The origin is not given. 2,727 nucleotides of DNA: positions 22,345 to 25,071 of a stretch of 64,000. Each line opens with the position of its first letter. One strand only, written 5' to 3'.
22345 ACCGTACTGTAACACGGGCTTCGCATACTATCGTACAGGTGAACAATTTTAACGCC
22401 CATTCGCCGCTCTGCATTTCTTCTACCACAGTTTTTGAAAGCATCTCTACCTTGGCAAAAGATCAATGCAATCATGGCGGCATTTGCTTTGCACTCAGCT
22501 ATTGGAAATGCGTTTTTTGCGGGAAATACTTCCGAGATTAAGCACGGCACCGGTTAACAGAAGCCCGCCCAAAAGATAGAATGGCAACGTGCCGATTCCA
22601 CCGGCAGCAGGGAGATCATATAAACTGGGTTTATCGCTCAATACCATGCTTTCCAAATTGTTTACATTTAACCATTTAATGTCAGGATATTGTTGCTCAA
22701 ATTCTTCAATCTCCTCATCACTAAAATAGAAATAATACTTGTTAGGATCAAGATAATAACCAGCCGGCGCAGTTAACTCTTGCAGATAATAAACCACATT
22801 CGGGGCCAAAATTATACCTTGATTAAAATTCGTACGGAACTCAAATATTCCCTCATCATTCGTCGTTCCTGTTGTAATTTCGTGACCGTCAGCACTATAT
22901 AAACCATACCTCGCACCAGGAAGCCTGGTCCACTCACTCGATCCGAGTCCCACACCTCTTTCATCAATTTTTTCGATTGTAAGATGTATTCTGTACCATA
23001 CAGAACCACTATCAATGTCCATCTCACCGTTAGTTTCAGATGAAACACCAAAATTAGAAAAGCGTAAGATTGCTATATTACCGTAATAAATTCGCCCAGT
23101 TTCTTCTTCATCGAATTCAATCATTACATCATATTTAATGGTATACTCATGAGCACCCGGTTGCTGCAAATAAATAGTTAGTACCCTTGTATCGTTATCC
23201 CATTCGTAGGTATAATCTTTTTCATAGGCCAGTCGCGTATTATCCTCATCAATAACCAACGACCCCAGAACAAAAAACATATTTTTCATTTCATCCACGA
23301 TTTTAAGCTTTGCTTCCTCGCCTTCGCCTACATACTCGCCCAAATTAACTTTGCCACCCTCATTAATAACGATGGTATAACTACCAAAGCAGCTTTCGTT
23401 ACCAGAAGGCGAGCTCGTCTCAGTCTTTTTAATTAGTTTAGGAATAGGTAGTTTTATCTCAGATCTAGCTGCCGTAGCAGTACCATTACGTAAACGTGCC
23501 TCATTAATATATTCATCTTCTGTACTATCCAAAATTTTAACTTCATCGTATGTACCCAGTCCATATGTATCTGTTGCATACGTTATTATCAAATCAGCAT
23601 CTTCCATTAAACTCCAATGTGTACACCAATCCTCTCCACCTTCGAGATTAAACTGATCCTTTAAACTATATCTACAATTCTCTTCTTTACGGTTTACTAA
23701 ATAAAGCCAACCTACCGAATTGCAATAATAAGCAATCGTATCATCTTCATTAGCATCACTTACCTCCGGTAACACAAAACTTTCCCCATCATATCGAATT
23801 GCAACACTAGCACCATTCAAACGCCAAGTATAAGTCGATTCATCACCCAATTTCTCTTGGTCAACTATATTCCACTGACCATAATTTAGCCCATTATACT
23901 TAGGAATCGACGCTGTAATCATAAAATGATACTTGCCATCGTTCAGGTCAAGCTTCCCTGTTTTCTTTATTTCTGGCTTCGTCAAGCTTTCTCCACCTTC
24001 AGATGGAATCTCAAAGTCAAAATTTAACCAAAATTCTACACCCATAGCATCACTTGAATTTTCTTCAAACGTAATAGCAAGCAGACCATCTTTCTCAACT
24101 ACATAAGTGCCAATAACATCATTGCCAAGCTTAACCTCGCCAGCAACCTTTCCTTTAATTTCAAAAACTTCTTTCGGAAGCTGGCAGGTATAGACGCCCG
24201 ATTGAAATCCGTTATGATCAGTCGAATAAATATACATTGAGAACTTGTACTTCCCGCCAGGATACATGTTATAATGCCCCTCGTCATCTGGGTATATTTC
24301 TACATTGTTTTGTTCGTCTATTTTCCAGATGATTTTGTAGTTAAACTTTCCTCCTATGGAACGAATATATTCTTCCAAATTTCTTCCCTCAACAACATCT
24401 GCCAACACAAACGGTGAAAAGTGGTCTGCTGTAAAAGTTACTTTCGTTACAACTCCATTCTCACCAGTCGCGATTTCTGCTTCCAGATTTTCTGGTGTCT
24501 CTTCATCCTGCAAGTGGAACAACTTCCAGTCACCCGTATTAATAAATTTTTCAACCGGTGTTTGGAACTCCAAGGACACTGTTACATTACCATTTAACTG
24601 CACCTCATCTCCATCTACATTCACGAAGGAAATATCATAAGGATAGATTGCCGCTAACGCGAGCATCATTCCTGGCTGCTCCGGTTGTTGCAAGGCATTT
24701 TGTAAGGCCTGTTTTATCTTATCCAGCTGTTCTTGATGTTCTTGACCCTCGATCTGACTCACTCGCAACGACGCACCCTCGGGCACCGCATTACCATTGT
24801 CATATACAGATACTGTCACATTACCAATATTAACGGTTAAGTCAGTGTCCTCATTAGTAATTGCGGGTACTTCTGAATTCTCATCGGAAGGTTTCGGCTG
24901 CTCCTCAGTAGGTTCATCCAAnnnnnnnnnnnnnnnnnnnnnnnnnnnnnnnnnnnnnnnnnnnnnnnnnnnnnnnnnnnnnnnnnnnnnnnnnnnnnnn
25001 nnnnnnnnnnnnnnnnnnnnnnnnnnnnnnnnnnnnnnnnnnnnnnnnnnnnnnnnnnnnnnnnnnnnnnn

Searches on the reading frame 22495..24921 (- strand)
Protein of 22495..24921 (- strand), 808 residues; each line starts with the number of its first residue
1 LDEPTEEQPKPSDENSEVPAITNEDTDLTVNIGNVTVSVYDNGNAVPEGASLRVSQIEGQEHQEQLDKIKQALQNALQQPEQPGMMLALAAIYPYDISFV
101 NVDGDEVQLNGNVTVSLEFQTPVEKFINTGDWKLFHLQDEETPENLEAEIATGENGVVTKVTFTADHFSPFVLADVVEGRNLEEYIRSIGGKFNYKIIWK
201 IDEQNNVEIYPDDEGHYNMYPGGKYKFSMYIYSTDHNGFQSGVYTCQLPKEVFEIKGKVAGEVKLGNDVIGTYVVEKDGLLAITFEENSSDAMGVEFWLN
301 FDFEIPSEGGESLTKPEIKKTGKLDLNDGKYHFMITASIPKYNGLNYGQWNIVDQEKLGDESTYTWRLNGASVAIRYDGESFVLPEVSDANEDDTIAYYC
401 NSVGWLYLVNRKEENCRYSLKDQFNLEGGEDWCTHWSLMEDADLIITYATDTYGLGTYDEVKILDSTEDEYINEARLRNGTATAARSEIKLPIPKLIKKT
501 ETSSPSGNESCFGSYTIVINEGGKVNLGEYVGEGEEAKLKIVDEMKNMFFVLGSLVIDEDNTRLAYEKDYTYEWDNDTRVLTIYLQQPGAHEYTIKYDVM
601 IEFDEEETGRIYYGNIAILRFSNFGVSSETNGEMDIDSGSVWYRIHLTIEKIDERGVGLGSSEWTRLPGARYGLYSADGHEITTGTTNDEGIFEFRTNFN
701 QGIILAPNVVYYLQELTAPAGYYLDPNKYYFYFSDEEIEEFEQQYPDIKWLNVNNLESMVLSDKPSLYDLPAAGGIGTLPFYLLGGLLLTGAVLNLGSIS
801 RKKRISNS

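Call 68: search_solved_structures(query=window:22495-24921:-, max_evalue=1)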
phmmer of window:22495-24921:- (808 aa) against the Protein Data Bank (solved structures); distinct sequences matched with E-value up to 1: 12.
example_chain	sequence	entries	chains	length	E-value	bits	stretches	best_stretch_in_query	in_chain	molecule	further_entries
6fwv_A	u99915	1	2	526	1.2e-07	33.6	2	665-734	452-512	Collagen Adhesion protein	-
8rlc_D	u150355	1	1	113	0.25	12.7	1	352-407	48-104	Gluebody GbEnhancer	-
8rl9_D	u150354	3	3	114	0.26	12.6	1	352-407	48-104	Gluebody GbEnhancer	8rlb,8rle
8ya0_C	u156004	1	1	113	0.27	12.6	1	352-407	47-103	Nanobody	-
8ya2_C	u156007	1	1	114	0.28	12.6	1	352-407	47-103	Nanobody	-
3ogo_E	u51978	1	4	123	0.31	12.4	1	352-407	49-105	GFP-nanobody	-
3k1k_C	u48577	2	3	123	0.33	12.3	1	352-407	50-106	Enhancer | Anti-GFP Nanobody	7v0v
6xzf_B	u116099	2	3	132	0.35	12.2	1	350-407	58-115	Nanobody targeted against eGFP | NBe-LBM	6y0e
7ngh_D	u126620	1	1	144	0.5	11.7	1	354-408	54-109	Sybody 1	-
6itc_C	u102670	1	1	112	0.54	11.6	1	357-407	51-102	Nanobody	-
9d7u_A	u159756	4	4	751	0.68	11.3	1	235-407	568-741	Green fluorescence protein,MFS-type transporter SLC18B1,membrane protein and fusion partne | Green fluorescence protein,MFS-type transporter SLC18B1,membrane pr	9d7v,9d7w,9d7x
6nnj_U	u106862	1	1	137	0.8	11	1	362-401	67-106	CH31 scFv heavy chain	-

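Call 88: find_related_loci(query=window:22495-24921:-, collection=metagenome_contigs, flank=6000)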
Query window:22495-24921:- (808 aa) in metagenome_contigs; peptide patterns used: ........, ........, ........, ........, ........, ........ (x = any residue, [..] = any of these).
166 stretches matched a pattern, but none encodes a relative of the query by tblastn (E <= 1e-3).
